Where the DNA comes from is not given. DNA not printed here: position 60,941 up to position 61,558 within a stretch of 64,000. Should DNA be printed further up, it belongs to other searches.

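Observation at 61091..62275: Cysteine-free cytochrome-c-like domain behind an internal twin-arginine signal: candidate Sec/Tat dual-targeted haem protein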

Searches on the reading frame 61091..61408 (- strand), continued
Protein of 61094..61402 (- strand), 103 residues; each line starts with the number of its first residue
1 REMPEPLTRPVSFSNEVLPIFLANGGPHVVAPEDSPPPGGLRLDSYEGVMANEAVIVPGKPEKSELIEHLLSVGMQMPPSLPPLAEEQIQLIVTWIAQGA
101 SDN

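Call 70: search_protein_families(library=pfam, alignment_id=A4, max_evalue=0.01)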
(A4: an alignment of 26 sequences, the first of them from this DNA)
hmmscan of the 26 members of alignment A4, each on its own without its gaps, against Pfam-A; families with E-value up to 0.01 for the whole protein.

A. member 1, seq(105 aa): 1 family
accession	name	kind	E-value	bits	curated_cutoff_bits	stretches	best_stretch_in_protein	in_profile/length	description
PF07635.16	PSCyt1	-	9.8e-09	36.1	22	1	38-82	10-58/59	Planctomycete cytochrome C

B. families by the number of members that match (of 26 scanned): 2 families
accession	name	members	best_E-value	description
PF07635.16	PSCyt1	26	9.8e-09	Planctomycete cytochrome C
PF06934.16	CTI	1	0.0085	Fatty acid cis/trans isomerase (CTI)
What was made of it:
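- On PSCyt1 (Pfam PF07635, Planctomycete cytochrome C): All 26 of 26 family C-domains match (call 70).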
